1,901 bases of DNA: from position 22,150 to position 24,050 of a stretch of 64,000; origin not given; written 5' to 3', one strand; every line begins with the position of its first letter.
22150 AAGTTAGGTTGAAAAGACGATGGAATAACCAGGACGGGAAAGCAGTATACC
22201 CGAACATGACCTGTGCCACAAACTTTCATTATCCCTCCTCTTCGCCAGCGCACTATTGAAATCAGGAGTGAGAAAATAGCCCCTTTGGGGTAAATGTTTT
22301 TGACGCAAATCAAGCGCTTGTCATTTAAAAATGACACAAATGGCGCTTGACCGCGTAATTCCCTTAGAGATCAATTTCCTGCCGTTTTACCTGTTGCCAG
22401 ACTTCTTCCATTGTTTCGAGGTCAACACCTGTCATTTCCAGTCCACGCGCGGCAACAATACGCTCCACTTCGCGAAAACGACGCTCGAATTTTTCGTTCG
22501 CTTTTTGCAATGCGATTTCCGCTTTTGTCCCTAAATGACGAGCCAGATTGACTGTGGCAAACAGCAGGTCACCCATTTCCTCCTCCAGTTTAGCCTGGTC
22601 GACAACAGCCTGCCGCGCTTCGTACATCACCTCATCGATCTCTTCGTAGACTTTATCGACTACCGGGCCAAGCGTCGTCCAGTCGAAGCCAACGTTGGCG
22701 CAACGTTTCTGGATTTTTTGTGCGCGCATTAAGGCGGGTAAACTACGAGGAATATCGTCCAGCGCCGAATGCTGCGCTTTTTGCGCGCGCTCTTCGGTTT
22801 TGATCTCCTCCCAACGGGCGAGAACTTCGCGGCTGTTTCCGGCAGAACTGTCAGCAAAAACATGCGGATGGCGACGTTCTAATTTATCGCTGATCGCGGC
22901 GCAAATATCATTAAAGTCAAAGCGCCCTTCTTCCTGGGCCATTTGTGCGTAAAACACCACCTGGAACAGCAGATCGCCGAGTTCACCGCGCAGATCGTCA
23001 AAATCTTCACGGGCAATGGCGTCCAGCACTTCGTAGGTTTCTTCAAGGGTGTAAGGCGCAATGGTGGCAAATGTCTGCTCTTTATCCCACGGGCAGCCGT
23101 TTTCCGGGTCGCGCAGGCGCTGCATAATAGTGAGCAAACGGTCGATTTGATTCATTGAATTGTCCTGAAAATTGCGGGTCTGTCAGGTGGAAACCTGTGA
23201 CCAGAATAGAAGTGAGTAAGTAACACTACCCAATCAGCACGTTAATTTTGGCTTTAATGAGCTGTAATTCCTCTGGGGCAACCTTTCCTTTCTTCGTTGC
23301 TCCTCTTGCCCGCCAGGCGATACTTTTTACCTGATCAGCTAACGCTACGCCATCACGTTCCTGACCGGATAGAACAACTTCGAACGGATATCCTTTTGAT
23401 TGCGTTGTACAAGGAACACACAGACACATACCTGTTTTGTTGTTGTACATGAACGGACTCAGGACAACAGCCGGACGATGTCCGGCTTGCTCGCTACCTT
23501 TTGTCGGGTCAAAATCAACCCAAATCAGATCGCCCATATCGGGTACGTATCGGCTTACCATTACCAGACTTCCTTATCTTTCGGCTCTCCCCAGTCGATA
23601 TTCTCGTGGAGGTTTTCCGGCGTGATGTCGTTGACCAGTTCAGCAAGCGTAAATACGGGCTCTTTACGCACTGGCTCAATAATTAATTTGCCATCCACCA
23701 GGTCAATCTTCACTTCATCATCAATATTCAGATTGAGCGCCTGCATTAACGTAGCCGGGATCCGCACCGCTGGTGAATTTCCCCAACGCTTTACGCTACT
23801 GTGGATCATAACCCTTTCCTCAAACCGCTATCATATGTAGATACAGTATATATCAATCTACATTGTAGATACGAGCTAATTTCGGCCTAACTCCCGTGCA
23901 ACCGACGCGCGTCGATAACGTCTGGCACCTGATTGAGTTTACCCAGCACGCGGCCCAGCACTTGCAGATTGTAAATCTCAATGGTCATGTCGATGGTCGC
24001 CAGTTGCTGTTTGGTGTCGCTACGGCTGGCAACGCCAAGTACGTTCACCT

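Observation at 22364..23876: Intact mazE-mazF-mazG module with its palindromic operator immediately downstream of relA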

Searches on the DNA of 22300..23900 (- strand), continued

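Call 61: search_dna_similar(query=L002:2448-2500:+, collection=ecoli_genomes, mode=near, max_rows=8, max_evalue=0.001, rows=spread)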
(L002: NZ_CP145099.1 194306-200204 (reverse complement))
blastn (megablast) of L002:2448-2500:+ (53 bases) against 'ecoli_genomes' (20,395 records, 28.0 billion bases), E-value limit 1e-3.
Records with a match: 1001; places in all: 1001; records where one place covers at least 80% of the query: 1001.
Genomes with a match: 1001 of 5426; with a place that covers at least 80% of the query: 1001. Places per genome that has any: lowest 1, median 1, highest 1. On chromosomes: 1001 places; on plasmids: 0.
Best place of each record, by identity: >=99% 988; 95-99% 13.
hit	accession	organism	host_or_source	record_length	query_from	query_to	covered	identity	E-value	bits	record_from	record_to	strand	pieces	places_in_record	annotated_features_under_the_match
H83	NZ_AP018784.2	Escherichia coli strain SK1144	-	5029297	1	53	100%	100.0%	1e-18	99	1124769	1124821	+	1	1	none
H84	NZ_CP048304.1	Escherichia coli strain 9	environment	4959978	1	53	100%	100.0%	1e-18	99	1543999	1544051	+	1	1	none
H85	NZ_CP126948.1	Escherichia coli O78:H4 strain APEC E14033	Gallus gallus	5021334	1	53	100%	100.0%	1e-18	99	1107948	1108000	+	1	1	none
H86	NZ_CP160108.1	Escherichia coli strain 729_141114_1_15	Poultry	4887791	1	53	100%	100.0%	1e-18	99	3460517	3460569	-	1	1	none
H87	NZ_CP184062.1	Escherichia coli strain 1448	Homo sapiens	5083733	1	53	100%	100.0%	1e-18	99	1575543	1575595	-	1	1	none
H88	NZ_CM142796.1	Escherichia coli strain GPEC1035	chicken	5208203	1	53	100%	100.0%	1e-18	99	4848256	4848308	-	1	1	none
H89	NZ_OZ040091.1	Escherichia coli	-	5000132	1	53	100%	100.0%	1e-18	99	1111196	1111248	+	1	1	none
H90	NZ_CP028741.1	Escherichia coli strain A34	Genetta maculata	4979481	3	53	96%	96.1%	1e-13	82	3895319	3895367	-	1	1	none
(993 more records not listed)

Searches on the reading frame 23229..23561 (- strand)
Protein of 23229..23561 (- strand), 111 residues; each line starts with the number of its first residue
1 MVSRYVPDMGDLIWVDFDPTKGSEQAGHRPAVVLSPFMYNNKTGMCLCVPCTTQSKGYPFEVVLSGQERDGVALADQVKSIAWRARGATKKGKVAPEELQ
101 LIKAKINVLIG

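Call 4: search_protein_families(library=pfam, proteins=[window:23229-23561:-])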
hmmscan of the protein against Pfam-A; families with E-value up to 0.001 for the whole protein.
window:23229-23561:- (111 aa): 1 family
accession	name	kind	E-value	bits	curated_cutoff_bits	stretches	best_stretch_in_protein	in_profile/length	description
PF02452.23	PemK_toxin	-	7.3e-24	84.5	23.1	1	10-109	3-108/109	PemK-like, MazF-like toxin of type II toxin-antitoxin system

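Call 32: search_solved_structures(query=window:23229-23561:-, max_evalue=0.001, show_alignments=4)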
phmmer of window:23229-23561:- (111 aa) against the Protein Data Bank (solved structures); distinct sequences matched with E-value up to 0.001: 20.
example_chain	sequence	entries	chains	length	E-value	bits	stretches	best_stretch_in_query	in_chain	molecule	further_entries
3nfc_A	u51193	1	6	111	1.5e-72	244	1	1-111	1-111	PemK-like protein 1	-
5ck9_A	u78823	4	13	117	1.8e-72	243.8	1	1-111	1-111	Endoribonuclease MazF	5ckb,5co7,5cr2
1ub4_A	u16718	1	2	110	7e-72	241.9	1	2-111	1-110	MazF protein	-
9pme_A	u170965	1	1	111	1.1e-71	241.3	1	1-111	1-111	Endoribonuclease toxin MazF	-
5ckd_A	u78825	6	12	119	1.4e-71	240.9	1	1-111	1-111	Endoribonuclease MazF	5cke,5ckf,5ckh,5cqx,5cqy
7d28_A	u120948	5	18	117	4e-27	97.8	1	1-111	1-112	Endoribonuclease MazF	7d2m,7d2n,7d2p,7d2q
7dhp_A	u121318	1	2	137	6.8e-27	97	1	1-111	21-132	Endoribonuclease MazF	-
7bye_B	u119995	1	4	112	8.5e-25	90.3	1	3-102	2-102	Uncharacterized protein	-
1m1f_A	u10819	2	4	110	4e-09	39.8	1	9-98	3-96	Kid toxin protein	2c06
6kys_A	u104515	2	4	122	2.8e-08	37.1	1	9-100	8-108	Endoribonuclease MazF9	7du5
6kyt_A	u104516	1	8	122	3.5e-08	36.8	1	10-100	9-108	Endoribonuclease MazF9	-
5hjz_A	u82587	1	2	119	3.7e-08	36.7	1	10-100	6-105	Endoribonuclease MazF9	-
7ewi_C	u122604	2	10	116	5.5e-06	29.7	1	10-92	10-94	Endoribonuclease MazF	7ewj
6l29_A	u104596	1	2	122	7e-06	29.4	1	9-100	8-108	mRNA interferase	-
6l2a_A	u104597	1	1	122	4.9e-05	26.7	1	9-100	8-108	mRNA interferase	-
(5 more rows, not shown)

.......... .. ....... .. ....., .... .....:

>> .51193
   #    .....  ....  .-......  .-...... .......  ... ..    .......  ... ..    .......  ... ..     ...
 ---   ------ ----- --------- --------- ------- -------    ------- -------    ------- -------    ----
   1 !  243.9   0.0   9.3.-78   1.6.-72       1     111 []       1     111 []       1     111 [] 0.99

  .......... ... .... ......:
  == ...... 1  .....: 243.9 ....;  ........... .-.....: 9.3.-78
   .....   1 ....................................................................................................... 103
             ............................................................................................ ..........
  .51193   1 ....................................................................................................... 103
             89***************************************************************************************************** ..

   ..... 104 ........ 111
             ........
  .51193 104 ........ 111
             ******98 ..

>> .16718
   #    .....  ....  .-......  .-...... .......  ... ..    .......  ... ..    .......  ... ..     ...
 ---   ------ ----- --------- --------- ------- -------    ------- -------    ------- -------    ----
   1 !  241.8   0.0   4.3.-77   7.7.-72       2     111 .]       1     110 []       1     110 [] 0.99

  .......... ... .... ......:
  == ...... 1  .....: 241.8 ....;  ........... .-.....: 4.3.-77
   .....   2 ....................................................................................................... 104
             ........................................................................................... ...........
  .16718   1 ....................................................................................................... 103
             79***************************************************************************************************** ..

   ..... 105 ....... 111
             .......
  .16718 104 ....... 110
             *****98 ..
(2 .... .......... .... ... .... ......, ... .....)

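Call 36: search_protein_families(library=padloc, proteins=[window:23229-23561:-])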
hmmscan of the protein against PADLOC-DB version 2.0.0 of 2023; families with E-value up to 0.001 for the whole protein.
window:23229-23561:- (111 aa): 0 families

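Call 48: find_homologous_proteins(query=window:23229-23561:-, max_evalue=0.00001)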
Query window:23229-23561:- (111 aa): 7990 proteins with E <= 0.00001 among 8000 candidates; the best 120 are listed.
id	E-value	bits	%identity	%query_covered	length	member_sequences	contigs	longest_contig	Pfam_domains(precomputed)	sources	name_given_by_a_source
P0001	9.7e-68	243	99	100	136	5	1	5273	PF02452.24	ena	-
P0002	1.3e-67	243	98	100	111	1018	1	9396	PF02452.24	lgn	-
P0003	1.3e-66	240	97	100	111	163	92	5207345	PF02452.24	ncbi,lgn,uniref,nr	ncbi:endoribonuclease MazF [Escherichia coli]|uniref:endoribonuclease MazF n=1 Tax=Escherichia coli 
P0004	6.1e-65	234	98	98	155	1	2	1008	PF02452.24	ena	-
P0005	6.6e-65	234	96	100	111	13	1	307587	PF02452.24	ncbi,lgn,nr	ncbi:endoribonuclease MazF [Escherichia coli]|nr:endoribonuclease MazF [Escherichia coli]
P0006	2.5e-62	226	94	100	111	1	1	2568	PF02452.24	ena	-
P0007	4.9e-60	218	98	92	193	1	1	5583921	PF04014.24,PF02452.24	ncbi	-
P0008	3.0e-57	209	90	100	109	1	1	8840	PF02452.24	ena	-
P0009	1.2e-56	207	83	100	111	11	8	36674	PF02452.24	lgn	-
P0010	7.9e-56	205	86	100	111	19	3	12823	PF02452.24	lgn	-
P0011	1.2e-55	204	86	96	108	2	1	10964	PF02452.24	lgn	-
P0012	2.9e-55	203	85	100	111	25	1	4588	PF02452.24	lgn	-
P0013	3.1e-55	203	85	95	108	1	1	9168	PF02452.24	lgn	-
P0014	3.1e-55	203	83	100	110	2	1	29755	PF02452.24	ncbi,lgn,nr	ncbi:TPA: endoribonuclease MazF [Salmonella enterica]|nr:endoribonuclease MazF [Salmonella enterica]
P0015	1.3e-54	201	84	100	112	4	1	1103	PF02452.24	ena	-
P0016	1.4e-54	201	86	100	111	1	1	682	PF02452.24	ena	-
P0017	2.0e-54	200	83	100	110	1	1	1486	PF02452.24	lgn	-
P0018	3.4e-54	200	84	100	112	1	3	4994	PF02452.24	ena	-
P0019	2.7e-53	197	80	100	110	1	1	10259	PF02452.24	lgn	-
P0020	4.9e-53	196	92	93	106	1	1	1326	PF02452.24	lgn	-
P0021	1.0e-52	195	82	95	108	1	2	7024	PF02452.24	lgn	-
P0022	8.6e-52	192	78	100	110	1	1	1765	PF02452.24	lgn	-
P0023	1.8e-51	191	76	100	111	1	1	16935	PF02452.24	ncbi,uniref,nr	ncbi:endoribonuclease MazF [Kosakonia sp. S42]|uniref:endoribonuclease MazF n=1 Tax=Kosakonia sp. S4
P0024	4.0e-51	190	75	100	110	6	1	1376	PF02452.24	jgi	-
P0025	5.4e-51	189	75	100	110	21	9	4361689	PF02452.24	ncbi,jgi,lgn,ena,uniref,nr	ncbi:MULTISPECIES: endoribonuclease MazF [Pseudescherichia]|uniref:endoribonuclease MazF n=1 Tax=Pse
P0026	8.7e-51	189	75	100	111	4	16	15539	PF02452.24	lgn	-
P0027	9.2e-51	188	77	100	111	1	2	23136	PF02452.24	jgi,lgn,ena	-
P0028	2.7e-50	187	80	95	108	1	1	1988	PF02452.24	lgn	-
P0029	6.1e-50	186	80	95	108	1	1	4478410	PF02452.24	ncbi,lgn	-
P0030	9.4e-50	185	76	100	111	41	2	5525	PF02452.24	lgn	-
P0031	4.3e-49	183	85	87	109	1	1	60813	PF02452.24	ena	-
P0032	5.2e-48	180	77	95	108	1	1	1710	PF02452.24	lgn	-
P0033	8.8e-48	179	100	71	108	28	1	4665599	PF02452.24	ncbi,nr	ncbi:endoribonuclease MazF [Escherichia coli]|nr:endoribonuclease MazF [Escherichia coli]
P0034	1.8e-47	178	87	83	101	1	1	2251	PF02452.24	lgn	-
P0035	5.5e-47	176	77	95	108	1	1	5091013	PF02452.24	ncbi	-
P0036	9.5e-47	176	78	100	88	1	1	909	PF02452.24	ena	-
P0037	2.4e-46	174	81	86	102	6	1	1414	PF02452.24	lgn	-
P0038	3.7e-45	170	73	100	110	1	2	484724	PF02452.24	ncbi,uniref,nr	ncbi:endoribonuclease MazF [Klebsiella aerogenes]|uniref:endoribonuclease MazF n=1 Tax=Klebsiella ae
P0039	8.2e-45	169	73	99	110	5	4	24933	PF02452.24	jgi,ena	-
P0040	2.1e-44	168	73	99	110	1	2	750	PF02452.24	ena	-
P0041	3.9e-44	167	71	100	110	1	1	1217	PF02452.24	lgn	-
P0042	4.9e-44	167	72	100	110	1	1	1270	PF02452.24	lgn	-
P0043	5.1e-44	167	72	100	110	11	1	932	PF02452.24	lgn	-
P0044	5.4e-44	167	71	100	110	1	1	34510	PF02452.24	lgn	-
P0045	6.5e-44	166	70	100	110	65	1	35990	PF02452.24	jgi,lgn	-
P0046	7.0e-44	166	70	100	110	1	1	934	PF02452.24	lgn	-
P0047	7.9e-44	166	72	99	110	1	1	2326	PF02452.24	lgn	-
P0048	8.1e-44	166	71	100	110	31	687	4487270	PF02452.24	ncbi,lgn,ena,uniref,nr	ncbi:endoribonuclease MazF [Providencia vermicola]|uniref:Endoribonuclease MazF n=10 Tax=Morganellac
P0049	8.9e-44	166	71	99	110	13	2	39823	PF02452.24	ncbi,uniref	ncbi:endoribonuclease MazF [Klebsiella pneumoniae]|uniref:endoribonuclease MazF n=1 Tax=Klebsiella p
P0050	9.2e-44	166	73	100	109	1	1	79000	PF02452.24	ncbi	ncbi:endoribonuclease MazF [Escherichia coli]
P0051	1.3e-43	165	71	100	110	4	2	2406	PF02452.24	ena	-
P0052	1.3e-43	165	73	100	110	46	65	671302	PF02452.24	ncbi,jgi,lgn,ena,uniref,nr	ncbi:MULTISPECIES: endoribonuclease MazF [Pantoea]|jgi:mRNA interferase MazF|uniref:endoribonuclease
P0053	1.5e-43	165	70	100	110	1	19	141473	PF02452.24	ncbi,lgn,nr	ncbi:endoribonuclease MazF [Salmonella enterica]|nr:endoribonuclease MazF [Salmonella enterica] EAV3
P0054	1.8e-43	165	71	100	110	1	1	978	PF02452.24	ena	-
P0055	2.0e-43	165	70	100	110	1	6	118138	PF02452.24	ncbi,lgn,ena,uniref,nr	ncbi:TPA: endoribonuclease MazF [Klebsiella aerogenes]|uniref:endoribonuclease MazF n=1 Tax=Klebsiel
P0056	2.0e-43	165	70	100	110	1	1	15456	PF02452.24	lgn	-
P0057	2.0e-43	165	70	100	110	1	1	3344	PF02452.24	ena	-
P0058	3.4e-43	164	69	100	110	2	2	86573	PF02452.24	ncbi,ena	-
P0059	3.9e-43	164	68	100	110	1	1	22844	PF02452.24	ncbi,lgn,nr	ncbi:endoribonuclease MazF [Salmonella enterica]|nr:endoribonuclease MazF [Salmonella enterica]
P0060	3.9e-43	164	70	100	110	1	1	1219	PF02452.24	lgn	-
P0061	4.8e-43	164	69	99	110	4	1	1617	PF02452.24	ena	-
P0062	7.4e-43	163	70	100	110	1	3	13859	PF02452.24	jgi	jgi:mRNA interferase MazF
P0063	1.1e-42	163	96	68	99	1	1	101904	PF02452.24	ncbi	-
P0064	1.4e-42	162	92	70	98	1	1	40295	PF02452.24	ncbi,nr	ncbi:endoribonuclease MazF [Escherichia coli]|nr:endoribonuclease MazF [Escherichia coli]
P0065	3.4e-42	161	71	100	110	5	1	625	PF02452.24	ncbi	-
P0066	4.5e-42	160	72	100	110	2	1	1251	PF02452.24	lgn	-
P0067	4.9e-42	160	68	100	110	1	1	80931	PF02452.24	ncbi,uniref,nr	ncbi:endoribonuclease MazF [Kosakonia sacchari]|uniref:endoribonuclease MazF n=1 Tax=Kosakonia sacch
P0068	8.6e-42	160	70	100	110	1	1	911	PF02452.24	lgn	-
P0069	9.6e-42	159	68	100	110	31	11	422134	PF02452.24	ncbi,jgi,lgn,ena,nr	ncbi:endoribonuclease MazF [Enterobacteriaceae bacterium RIT711]|nr:endoribonuclease MazF [Enterobac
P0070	1.0e-41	159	99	64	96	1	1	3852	PF02452.24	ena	-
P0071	2.7e-41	158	68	100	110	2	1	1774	PF02452.24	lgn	-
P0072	3.9e-41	157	69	100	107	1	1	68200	PF02452.24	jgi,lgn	jgi:mRNA interferase MazF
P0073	6.7e-41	157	68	100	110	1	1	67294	PF02452.24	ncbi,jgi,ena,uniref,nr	ncbi:endoribonuclease MazF [Rosenbergiella collisarenosi]|uniref:endoribonuclease MazF n=1 Tax=Rosen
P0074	3.5e-40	154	68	99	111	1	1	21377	PF02452.24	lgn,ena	-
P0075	4.2e-40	154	66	99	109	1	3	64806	PF02452.24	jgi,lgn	jgi:mRNA interferase MazF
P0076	5.3e-40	154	52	100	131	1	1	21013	PF02452.24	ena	-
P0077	2.1e-39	152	63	100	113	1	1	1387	PF02452.24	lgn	-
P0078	2.6e-39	152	68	100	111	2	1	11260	PF02452.24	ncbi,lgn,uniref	ncbi:endoribonuclease MazF [Thorsellia kenyensis]|uniref:Endoribonuclease MazF n=1 Tax=Thorsellia ke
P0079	3.5e-39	151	60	100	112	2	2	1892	PF02452.24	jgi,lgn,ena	jgi:mRNA interferase MazF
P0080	5.4e-39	151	66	100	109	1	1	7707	PF02452.24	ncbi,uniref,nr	ncbi:endoribonuclease MazF [Photorhabdus cinerea]|uniref:Toxin MazF n=1 Tax=Photorhabdus cinerea Tax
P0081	8.1e-39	150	61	99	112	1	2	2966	PF02452.24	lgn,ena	-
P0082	1.4e-38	149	62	100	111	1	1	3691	PF02452.24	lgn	-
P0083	1.7e-38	149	64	100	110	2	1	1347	PF02452.24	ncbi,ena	-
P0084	2.1e-38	149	63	100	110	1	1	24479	PF02452.24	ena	-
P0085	2.3e-38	149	64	98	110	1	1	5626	PF02452.24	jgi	jgi:mRNA interferase MazF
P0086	2.5e-38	148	63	100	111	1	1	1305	PF02452.24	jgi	jgi:mRNA interferase MazF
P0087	2.6e-38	148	64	97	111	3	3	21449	PF02452.24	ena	-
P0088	2.7e-38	148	61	98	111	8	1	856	PF02452.24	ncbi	-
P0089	2.9e-38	148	64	96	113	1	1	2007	PF02452.24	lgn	-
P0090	3.3e-38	148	61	100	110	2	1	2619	PF02452.24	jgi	-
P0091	3.5e-38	148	63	100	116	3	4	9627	PF02452.24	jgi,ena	-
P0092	3.6e-38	148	97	61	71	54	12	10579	PF02452.24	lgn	-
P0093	3.7e-38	148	60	98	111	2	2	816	PF02452.24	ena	-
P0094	3.7e-38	148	63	100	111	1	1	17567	PF02452.24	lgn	-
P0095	4.4e-38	148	63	100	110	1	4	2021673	PF02452.24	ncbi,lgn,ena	-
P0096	5.2e-38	147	63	96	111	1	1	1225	PF02452.24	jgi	jgi:mRNA interferase MazF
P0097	5.4e-38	147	62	98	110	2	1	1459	PF02452.24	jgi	-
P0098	5.7e-38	147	64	96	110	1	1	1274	PF02452.24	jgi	jgi:mRNA interferase MazF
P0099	6.5e-38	147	62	100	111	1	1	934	PF02452.24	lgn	-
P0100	7.3e-38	147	62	100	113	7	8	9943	PF02452.24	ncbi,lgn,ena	-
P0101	9.9e-38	147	65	100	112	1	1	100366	PF02452.24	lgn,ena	-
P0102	1.0e-37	146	63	97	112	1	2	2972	PF02452.24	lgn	-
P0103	1.1e-37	146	62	96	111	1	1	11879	PF02452.24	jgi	jgi:mRNA interferase MazF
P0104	1.2e-37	146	61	100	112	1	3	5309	PF02452.24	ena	-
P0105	1.3e-37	146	59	100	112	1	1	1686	PF02452.24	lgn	-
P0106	1.3e-37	146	63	100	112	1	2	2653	PF02452.24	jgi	-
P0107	1.4e-37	146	62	96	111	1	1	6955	PF02452.24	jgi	jgi:mRNA interferase MazF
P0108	1.4e-37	146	58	98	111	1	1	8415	PF02452.24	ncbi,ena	-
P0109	1.4e-37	146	60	98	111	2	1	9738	PF02452.24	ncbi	-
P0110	1.4e-37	146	62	99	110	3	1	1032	PF02452.24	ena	-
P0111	1.4e-37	146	61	98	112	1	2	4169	PF02452.24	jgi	jgi:mRNA interferase MazF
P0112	1.4e-37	146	64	100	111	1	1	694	PF02452.24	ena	-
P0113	1.4e-37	146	61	99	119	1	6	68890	PF02452.24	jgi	jgi:mRNA interferase MazF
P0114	1.5e-37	146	63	100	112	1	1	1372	PF02452.24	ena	-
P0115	1.5e-37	146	63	99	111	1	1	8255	PF02452.24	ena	-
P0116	1.5e-37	146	61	100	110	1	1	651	PF02452.24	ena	-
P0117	1.6e-37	146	64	96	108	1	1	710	PF02452.24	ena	-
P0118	1.7e-37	146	62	100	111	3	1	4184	PF02452.24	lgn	-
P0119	1.7e-37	146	62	100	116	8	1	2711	PF02452.24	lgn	-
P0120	1.8e-37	146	59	100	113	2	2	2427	PF02452.24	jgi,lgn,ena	-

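Call 63: search_protein_families(library=ncbifam, proteins=[window:23229-23561:-])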
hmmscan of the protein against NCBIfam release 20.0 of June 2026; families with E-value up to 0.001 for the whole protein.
window:23229-23561:- (111 aa): 3 families
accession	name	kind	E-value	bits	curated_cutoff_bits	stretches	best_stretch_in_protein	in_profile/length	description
NF007386.0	PRK09907.1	equivalog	2.6e-68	227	120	1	1-111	1-111/111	endoribonuclease MazF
NF007320.0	PRK09812.1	equivalog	5e-15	55.6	129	1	1-99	1-104/116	type II toxin-antitoxin system ChpB family toxin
NF052489.1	TAtMazFAgrob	equivalog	1.5e-12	47.3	150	1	3-93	2-94/118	type II toxin-antitoxin system toxin MazF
